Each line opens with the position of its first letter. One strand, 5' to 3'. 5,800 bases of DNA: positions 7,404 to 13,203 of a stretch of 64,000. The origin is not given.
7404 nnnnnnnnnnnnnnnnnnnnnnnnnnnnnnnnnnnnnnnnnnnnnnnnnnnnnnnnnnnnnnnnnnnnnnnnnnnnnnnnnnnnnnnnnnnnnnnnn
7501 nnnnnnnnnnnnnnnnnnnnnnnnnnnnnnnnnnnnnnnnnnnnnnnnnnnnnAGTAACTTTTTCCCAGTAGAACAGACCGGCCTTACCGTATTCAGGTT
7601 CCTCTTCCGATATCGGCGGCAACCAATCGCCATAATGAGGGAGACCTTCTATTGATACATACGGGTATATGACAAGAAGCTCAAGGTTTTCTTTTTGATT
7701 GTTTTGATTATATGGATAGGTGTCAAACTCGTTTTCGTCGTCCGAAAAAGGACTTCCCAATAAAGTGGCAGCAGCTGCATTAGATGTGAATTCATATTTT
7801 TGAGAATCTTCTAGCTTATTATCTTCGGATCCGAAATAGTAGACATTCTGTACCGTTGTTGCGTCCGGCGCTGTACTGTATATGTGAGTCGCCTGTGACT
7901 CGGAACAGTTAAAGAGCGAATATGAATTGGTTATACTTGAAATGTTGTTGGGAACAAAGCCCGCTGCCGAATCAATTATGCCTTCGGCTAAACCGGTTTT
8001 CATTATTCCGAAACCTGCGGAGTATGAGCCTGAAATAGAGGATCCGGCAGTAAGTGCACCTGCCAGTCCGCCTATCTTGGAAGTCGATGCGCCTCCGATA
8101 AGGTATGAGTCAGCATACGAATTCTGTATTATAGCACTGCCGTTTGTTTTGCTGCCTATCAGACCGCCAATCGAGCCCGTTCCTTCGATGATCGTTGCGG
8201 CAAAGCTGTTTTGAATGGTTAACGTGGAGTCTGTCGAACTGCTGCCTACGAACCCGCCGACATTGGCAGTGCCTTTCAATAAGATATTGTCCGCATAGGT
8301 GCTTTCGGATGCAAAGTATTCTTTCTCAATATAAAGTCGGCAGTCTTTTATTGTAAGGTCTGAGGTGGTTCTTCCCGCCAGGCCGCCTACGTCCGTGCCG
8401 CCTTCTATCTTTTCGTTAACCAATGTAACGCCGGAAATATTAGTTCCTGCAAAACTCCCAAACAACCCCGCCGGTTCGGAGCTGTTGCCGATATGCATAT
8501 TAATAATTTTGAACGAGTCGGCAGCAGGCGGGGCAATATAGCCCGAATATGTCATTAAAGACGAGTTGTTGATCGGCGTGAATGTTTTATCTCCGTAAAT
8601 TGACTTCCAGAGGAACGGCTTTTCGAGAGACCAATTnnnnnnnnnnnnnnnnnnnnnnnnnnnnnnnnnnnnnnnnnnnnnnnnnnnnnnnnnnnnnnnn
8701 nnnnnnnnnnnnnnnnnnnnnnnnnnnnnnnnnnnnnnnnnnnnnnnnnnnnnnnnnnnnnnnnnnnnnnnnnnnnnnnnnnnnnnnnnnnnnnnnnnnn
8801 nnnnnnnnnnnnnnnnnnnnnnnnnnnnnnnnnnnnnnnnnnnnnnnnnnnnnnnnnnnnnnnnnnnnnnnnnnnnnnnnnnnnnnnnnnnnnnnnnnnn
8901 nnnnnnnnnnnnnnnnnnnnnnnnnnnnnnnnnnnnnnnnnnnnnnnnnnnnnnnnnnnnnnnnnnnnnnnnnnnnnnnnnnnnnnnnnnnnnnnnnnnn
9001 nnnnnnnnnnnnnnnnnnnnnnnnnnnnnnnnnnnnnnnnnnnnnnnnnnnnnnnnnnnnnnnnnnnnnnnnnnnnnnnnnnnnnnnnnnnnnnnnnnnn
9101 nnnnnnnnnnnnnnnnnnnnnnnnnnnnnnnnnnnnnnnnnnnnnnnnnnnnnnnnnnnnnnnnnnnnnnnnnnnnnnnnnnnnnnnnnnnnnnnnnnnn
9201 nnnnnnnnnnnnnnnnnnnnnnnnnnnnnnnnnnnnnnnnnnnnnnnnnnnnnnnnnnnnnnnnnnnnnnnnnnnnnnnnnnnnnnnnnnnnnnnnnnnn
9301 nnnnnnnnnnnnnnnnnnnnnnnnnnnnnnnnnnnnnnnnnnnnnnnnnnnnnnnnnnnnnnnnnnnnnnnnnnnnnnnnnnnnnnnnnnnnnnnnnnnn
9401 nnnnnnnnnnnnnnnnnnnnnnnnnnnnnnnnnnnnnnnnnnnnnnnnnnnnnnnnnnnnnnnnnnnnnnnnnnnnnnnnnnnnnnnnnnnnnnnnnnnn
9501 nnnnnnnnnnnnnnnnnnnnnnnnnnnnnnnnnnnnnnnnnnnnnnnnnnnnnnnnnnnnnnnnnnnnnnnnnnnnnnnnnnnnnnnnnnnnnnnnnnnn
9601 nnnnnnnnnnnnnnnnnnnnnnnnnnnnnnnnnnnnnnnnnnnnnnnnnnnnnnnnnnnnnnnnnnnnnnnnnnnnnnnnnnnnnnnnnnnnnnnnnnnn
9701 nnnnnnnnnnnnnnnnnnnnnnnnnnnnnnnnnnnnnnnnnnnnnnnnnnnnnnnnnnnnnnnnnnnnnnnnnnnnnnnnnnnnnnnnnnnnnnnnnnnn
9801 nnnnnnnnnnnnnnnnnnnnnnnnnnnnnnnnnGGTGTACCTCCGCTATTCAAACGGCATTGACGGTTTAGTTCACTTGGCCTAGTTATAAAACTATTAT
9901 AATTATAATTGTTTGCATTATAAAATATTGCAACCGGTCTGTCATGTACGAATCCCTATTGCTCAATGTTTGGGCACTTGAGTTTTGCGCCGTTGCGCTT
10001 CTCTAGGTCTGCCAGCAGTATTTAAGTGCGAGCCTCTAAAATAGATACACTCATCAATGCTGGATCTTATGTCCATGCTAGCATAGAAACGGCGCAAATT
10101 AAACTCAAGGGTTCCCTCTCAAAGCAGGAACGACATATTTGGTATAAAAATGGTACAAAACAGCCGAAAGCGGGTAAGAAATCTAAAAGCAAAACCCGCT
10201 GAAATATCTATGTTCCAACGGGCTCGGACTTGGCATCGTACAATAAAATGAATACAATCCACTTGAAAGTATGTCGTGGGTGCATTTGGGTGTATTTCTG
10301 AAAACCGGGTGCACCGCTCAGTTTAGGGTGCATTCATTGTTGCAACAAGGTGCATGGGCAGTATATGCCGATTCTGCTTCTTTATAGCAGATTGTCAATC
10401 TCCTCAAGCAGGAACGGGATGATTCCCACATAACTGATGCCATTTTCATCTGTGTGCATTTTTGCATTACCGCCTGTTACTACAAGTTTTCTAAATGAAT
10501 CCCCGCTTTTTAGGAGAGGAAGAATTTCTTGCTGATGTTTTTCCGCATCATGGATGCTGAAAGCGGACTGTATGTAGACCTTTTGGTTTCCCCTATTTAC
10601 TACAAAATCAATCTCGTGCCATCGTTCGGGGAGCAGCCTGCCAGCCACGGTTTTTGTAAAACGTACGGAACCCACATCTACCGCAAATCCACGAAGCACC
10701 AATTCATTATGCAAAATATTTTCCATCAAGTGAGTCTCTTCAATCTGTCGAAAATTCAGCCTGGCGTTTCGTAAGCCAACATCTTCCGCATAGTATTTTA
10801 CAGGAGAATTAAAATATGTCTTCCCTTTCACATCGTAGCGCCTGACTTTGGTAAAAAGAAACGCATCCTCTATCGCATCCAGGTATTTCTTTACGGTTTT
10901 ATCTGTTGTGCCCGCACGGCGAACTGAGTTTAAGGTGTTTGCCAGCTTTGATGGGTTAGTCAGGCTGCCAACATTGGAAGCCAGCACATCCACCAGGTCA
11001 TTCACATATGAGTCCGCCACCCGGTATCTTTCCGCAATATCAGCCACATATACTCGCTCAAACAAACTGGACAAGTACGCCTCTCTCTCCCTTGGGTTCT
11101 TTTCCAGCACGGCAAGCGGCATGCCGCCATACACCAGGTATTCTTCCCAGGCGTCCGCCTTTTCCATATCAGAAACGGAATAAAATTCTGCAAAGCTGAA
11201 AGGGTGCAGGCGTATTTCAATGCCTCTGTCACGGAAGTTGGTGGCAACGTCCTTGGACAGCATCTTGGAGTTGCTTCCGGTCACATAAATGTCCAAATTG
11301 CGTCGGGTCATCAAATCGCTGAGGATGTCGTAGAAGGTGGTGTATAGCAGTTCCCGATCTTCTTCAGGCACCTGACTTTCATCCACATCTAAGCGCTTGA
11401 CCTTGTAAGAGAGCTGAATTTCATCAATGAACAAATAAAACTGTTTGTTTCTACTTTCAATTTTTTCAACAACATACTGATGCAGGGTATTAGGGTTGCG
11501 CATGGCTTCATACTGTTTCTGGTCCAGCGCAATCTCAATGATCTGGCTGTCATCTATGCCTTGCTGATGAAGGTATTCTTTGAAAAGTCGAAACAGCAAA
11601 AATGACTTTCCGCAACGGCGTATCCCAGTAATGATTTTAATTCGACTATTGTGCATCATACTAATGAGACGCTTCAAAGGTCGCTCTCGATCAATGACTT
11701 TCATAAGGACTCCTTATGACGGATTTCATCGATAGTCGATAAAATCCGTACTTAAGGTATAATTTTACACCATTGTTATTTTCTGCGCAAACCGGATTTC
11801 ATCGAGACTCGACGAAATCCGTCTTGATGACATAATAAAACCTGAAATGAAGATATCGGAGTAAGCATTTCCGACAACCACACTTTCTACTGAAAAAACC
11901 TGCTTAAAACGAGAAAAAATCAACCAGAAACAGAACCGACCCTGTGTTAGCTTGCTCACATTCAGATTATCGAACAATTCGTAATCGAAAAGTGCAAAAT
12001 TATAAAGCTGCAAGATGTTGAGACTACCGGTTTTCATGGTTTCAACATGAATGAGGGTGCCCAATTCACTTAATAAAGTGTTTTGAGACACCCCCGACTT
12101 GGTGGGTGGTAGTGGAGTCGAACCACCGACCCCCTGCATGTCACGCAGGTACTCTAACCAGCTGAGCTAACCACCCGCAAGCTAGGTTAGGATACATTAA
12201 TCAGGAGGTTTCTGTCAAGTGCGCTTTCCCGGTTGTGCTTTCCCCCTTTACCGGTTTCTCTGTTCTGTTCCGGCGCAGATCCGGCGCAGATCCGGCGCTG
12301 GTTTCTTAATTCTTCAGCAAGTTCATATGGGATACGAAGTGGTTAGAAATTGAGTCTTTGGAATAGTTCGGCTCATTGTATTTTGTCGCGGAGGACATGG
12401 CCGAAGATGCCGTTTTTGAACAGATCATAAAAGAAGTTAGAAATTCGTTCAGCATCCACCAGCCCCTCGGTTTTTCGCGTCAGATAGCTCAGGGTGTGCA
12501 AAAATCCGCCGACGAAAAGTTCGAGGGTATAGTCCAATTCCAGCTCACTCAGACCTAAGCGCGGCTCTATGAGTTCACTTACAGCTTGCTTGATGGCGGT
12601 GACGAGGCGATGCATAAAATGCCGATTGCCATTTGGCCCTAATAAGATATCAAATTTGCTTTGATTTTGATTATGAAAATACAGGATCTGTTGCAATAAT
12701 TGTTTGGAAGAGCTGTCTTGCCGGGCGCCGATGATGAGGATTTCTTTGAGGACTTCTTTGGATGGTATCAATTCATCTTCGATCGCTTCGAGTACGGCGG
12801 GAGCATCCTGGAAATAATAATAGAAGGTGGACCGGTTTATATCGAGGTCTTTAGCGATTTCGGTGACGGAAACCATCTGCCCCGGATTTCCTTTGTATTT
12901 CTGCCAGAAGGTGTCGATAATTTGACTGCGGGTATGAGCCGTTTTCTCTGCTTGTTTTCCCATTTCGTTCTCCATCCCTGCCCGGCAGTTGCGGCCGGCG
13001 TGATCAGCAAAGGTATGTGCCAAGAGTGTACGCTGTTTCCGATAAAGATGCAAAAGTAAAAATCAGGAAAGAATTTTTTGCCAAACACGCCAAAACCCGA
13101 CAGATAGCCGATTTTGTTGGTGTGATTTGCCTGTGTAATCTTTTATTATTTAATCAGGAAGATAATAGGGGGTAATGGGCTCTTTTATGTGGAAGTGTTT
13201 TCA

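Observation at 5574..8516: Internal duplication of a GLUG-like repeat module, each copy ending in an HYG(D/E)W motif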

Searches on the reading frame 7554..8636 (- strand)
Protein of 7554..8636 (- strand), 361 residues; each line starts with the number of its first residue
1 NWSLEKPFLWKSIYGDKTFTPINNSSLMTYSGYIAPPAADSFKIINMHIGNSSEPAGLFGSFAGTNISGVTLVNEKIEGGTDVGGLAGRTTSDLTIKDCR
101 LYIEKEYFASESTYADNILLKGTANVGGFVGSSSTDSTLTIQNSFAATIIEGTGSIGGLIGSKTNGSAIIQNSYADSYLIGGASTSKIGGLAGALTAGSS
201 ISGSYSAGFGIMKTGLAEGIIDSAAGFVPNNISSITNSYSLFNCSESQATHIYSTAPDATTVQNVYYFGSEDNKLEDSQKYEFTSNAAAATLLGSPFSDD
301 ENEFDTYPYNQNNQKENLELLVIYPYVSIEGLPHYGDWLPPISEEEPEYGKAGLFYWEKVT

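Call 16: search_solved_structures(query=window:7554-8636:-, max_evalue=10, show_alignments=2)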
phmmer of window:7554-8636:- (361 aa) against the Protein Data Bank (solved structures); distinct sequences matched with E-value up to 10: 0.

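Call 29: predict_structure(alignment_id=A1)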
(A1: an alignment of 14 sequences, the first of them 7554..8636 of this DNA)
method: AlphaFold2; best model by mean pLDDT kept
length: 361 residues; sequences in the alignment: 14
mean_pLDDT: 79.6   pTM: 0.86
mean pLDDT of the five models: 79.6, 74.8, 69.7, 69.7, 65.3
residues with pLDDT >= 90: 171; 70-90: 95; 50-70: 46; < 50: 49
segments of 3 or more residues with pLDDT < 50: 303-323, 336-361
pLDDT, mean of each block of 10 residues (from residue 1): 58 81 93 74 84 89 95 91 97 95 71 72 96 96 93 96 96 92 91 96 89 70 90 96 72 92 87 83 82 85 43 33 62 55 39 35 29
secondary structure, 60 per line:
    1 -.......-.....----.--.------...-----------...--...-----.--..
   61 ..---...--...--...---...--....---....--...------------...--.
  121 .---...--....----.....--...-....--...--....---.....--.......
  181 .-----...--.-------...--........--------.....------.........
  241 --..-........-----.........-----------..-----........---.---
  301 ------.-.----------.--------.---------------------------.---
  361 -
elements in order: H2-8 H10-14 E29-31 E43-45 E48-50 E59-62 E66-68 E71-73 E76-78 E82-84 E87-90 E94-97 E100-102 E125-127 E130-133 E138-142 E145-147 E149-152 E155-157 E160-163 E167-171 E174-181 E187-189 E200-202 E205-212 E221-225 E232-240 E249-253 E259-267 H286-293
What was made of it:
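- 7614..8591 (-): Module A, aa ~415-740. It has an FTPI head, about 7 GLUG beta-helix rungs, and a cap ending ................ AlphaFold model: pLDDT 79.6, pTM 0.86, beta-helix (call 29).
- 7623..7637 (-): HYGDW, aa 733-737, the closing motif of module A. Model confidence here is low, with pLDDT below 50 for residues 336-361 of the modelled segment (call 29).
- The HYGDW region of module A is modelled with low confidence (call 29).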

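Call 32: fold_search(model_id=the predicted structure, library=pdb)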
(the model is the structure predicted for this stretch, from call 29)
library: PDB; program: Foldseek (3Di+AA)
matches with E <= 10: 189; with E <= 0.001: 2
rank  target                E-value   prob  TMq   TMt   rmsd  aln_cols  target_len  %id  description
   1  6xja_P                1.1e-04  1.00  0.43  0.14   9.4       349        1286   17  Streptococcus Pneumoniae IgA1 Protease with IgA1 substrate (released 2021-01-20)
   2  6xjb                  7.6e-04  1.00  0.41  0.13  15.1       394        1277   16  IgA1 Protease (released 2020-12-09)
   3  3n6z                  2.8e-03  1.00  0.42  0.45   8.7       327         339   15  Crystal structure of a putative immunoglobulin A1 protease (BACOVA_03286) from Bacteroides ovatus at 1.30 A resolution (released 2010-07-21)
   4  7uvk                  1.3e-02  1.00  0.38  0.12  10.6       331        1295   15  G. haemolysans IgA1 protease (released 2022-11-23)
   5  7jgj_A                5.2e-02  0.99  0.37  0.12   7.6       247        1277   20  IgA1 Protease in complex with neutralizing mAb (released 2020-12-09)
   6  5c1e                  5.4e-02  0.35  0.23  0.26  12.7       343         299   11  Crystal Structure of the Pectin Methylesterase from Aspergillus niger in Penultimately Deglycosylated Form (N-acetylgluc (released 2015-07-01)
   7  7v6m_A                8.4e-02  0.10  0.16  0.13  15.0       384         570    7  Crystal structure of lacto-N-biosidase TnX from Tynzenella nexilis, lacto-N-biose complex (released 2022-02-09)
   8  4pmh                  8.8e-02  0.16  0.19  0.18  17.1       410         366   13  The structure of rice weevil pectin methyl esterase (released 2014-11-12)
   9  2iq7_A                9.7e-02  0.07  0.14  0.14  14.7       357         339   10  Crystal structure of the polygalacturonase from Colletotrichum lupini and its implications for the interaction with po (released 2007-10-23)
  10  5c1c                  1.1e-01  0.30  0.25  0.28  12.8       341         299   11  Crystal Structure of the Pectin Methylesterase from Aspergillus niger in Deglycosylated Form (released 2015-07-01)
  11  6qi5_Q                1.1e-01  0.09  0.17  0.17  12.3       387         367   10  Near Atomic Structure of an Atadenovirus Shows a possible gene duplication event and Intergenera Variations in Cementi (released 2020-08-05)
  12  3wwg_C                1.1e-01  0.14  0.20  0.16  15.4       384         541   11  Crystal structure of the N-glycan-deficient variant N448A of isopullulanase complexed with isopanose (released 2014-11-12)
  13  1nhc_A                1.2e-01  0.08  0.14  0.14  16.0       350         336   12  Structural insights into the processivity of endopolygalacturonase I from Aspergillus niger (released 2003-11-25)
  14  7uvl_P                1.7e-01  0.69  0.34  0.11  11.7       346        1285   15  IgA1 Protease with IgA1 substrate (released 2022-11-23)
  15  6nw9_B                2.0e-01  0.06  0.15  0.11  15.5       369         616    8  CRYSTAL STRUCTURE OF A TAILSPIKE PROTEIN 3 (TSP3, ORF212) FROM ESCHERICHIA COLI O157:H7 BACTERIOPHAGE CBA120 (released 2019-06-05)
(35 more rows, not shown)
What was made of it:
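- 7614..8591 (-): Foldseek top hits are IgA1 proteases and 3n6z (call 32).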

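Call 39: search_protein_families(library=pfam, alignment_id=A1, max_evalue=0.1)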
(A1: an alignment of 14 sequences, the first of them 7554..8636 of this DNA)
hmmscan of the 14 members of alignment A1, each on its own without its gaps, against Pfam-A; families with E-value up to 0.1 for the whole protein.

A. member 1, window:7554-8636:- (361 aa): 1 family
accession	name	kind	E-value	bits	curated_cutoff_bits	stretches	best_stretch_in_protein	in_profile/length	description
PF07581.17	Glug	-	2.2e-05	25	20.5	0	188-208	5-25/28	The GLUG motif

B. families by the number of members that match (of 14 scanned): 5 families
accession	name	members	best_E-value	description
PF07581.17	Glug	10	7.1e-11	The GLUG motif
PF05342.19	Peptidase_M26_N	4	0.0019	M26 IgA1-specific Metallo-endopeptidase N-terminal region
PF25207.1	DUF7837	1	0.05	Domain of unknown function (DUF7837)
PF19804.4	DUF6287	1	0.064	Domain of unknown function (DUF6287)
PF13229.12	Beta_helix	1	0.071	Right handed beta helix region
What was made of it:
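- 7614..8591 (-): Pfam Glug 25.0 bits, above the 20.5 cut-off (call 39).
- On GLUG-motif beta-helix (Pfam PF07581): 10/14 orthologues hit Glug, best E 7e-11 (call 39).
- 4/14 block A orthologues weakly hit Peptidase_M26_N (call 39).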

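Call 53: search_solved_structures(query=A1, max_evalue=10, show_alignments=3)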
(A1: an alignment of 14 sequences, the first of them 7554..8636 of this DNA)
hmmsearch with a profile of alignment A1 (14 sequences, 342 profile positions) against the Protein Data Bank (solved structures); distinct sequences matched with E-value up to 10: 7.
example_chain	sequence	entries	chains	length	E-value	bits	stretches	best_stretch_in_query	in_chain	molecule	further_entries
6xja_P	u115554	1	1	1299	2.4e-07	33.7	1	56-220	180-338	Immunoglobulin A1 protease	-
6xjb_A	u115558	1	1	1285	2.6e-07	33.6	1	56-220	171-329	Immunoglobulin A1 protease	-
7jgj_A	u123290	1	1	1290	2.6e-07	33.6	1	56-220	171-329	Immunoglobulin A1 protease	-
7uvl_P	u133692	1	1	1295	1.1e-05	28.2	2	43-203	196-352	LPXTG-motif cell wall anchor domain protein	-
7uvk_A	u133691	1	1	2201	4.3e-05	26.3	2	28-203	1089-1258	IgA1 Protease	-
6xrf_C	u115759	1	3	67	0.29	13.7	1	117-156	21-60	PAAR motif family protein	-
3n6z_A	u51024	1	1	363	0.29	13.7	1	66-212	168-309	putative immunoglobulin A1 protease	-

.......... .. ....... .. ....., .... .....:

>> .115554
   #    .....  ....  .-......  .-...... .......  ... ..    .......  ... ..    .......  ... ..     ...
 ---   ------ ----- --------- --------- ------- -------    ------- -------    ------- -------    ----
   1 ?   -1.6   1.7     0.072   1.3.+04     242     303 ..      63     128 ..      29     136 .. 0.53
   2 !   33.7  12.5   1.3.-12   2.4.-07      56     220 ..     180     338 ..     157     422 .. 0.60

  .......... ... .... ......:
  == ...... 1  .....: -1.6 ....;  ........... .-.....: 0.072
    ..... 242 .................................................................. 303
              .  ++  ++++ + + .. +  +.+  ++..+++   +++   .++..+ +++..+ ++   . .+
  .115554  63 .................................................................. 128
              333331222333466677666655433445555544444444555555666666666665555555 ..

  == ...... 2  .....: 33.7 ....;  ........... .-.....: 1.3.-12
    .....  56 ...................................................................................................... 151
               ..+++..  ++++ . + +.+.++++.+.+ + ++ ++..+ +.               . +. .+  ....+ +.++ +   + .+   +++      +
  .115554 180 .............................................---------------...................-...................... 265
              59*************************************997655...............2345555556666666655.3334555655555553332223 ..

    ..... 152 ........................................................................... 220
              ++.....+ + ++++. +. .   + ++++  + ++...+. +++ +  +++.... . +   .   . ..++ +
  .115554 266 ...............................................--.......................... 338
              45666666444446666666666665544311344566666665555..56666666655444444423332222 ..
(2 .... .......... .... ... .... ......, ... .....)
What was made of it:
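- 7614..8591 (-): Family profile against IgA1 protease by sequence: E 2.4e-7 (call 53).
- The block A profile hits IgA1 protease by sequence, E 2.4e-7 (call 53).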

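Call 69: search_protein_representatives(alignment_id=A1)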
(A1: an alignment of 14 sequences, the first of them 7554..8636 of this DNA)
Query: 14 sequences, 342 profile positions. Proteins with E-value up to 0.001 (for the whole library): 33534; up to 1e-10: 13599; up to 1e-30: 1783. The best 150 are listed.
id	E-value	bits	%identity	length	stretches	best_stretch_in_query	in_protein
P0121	7.9e-190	646.9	-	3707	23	39-210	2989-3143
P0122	8.0e-126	436.5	-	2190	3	4-341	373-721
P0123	4.9e-124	430.6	-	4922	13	40-234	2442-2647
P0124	2.9e-123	428.0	-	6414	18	41-244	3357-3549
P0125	7.6e-120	416.8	-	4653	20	41-206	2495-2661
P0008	4.8e-119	414.2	-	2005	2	2-341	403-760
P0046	8.9e-119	413.3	-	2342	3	4-341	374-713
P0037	1.3e-118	412.7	-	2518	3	3-341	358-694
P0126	4.0e-118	411.1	-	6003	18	22-231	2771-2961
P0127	2.1e-116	405.5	-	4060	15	41-273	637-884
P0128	3.9e-116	404.6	-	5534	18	14-271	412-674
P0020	1.2e-113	396.4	-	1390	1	3-341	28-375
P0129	5.1e-113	394.3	-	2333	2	5-341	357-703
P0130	1.1e-112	393.3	-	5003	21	124-228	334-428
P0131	3.3e-112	391.7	-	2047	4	2-341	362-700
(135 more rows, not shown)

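Call 87: fold_search(model_id=the predicted structure, library=viral)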
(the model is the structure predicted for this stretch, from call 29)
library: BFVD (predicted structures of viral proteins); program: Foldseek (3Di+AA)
matches with E <= 10: 451; with E <= 0.001: 2
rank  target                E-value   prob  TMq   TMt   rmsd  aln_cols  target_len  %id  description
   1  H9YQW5                3.1e-04  1.00  0.48  0.34   8.3       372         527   17  (no name in the UniProt tables at hand)
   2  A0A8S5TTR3            5.2e-04  1.00  0.50  0.35   8.5       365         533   16  Putative immunoglobulin A1 protease [Siphoviridae sp. ct5jB2]
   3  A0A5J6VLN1            1.5e-03  0.97  0.25  0.19  13.8       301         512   15  Uncharacterized protein [Megaviridae environmental sample]
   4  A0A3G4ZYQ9            1.5e-03  1.00  0.37  0.26  11.4       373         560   18  Uncharacterized protein [Gaeavirus sp.]
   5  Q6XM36                3.3e-03  1.00  0.42  0.26   9.7       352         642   15  FirrV-1-A51 [Feldmannia irregularis virus a]
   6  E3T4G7                7.2e-03  0.93  0.33  0.15  18.2       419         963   14  Hedgehog/Intein (Hint) domain-containing protein [Cafeteria roenbergensis virus (strain BV-PW1)]
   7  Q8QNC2                8.7e-03  1.00  0.42  0.15   9.5       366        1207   15  EsV-1-160 [Ectocarpus siliculosus virus 1 (isolate New Zealand/Kaikoura/1988)]
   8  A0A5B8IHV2            3.2e-02  0.77  0.30  0.24  15.6       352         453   13  Uncharacterized protein [Mimiviridae sp. ChoanoV1]
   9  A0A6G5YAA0            5.0e-02  0.18  0.17  0.10  15.0       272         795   12  (no name in the UniProt tables at hand)
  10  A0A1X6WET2            7.4e-02  0.09  0.17  0.08  17.1       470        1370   10  (no name in the UniProt tables at hand)
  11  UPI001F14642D         7.8e-02  0.12  0.17  0.10  16.9       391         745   13  (no name look-up for this kind of identifier)
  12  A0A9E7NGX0            8.1e-02  0.08  0.16  0.11  21.3       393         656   13  (no name in the UniProt tables at hand)
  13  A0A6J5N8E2            9.4e-02  0.44  0.28  0.22  13.2       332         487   15  Uncharacterized protein [uncultured Caudovirales phage]
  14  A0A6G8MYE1            1.3e-01  0.21  0.21  0.23  11.8       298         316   14  Uncharacterized protein [Cedratvirus kamchatka]
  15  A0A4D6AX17            1.4e-01  0.16  0.21  0.14  12.6       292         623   13  (no name in the UniProt tables at hand)
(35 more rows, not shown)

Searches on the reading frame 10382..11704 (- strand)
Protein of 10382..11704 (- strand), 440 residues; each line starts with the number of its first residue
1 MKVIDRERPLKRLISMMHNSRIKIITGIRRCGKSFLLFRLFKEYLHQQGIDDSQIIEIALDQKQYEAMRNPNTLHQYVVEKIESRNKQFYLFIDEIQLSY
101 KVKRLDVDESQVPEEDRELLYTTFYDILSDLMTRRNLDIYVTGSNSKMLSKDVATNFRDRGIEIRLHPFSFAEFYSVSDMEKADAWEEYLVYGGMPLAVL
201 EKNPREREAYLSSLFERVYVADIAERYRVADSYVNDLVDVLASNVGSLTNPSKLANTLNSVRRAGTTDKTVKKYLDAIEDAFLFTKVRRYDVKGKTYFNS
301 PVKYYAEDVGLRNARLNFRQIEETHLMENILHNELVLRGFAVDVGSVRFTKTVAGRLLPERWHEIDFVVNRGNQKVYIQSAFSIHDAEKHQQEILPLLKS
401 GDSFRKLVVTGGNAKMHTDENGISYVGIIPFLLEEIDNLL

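Call 7: search_protein_families(library=pfam, proteins=[window:10382-11704:-], max_evalue=0.01)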
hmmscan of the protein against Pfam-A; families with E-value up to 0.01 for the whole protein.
window:10382-11704:- (440 aa): 3 families
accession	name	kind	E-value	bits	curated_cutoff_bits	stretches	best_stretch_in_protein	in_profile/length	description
PF13173.12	AAA_14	-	3.7e-29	101.8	27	1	20-174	2-128/129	AAA domain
PF13635.12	DUF4143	-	4.6e-14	52.9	28.1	1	231-379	13-156/160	Domain of unknown function (DUF4143)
PF01637.24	ATPase_2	-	9.8e-06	26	33.2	1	4-196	2-219/225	ATPase domain predominantly from Archaea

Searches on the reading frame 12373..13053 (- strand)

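Call 7: search_protein_families(library=pfam, proteins=[window:12373-13053:-], max_evalue=0.01)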
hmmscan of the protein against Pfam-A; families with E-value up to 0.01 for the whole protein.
window:12373-13053:- (226 aa): 3 families
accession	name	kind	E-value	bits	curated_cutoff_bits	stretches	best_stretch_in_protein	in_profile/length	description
PF14278.11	TetR_C_8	-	3e-06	27.7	26.1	1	117-188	4-78/103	Transcriptional regulator C-terminal region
PF00440.29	TetR_N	-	0.00063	19.9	24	1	61-90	17-46/47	Bacterial regulatory proteins, tetR family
PF13635.12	DUF4143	-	0.0041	17.3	28.1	0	42-85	12-55/160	Domain of unknown function (DUF4143)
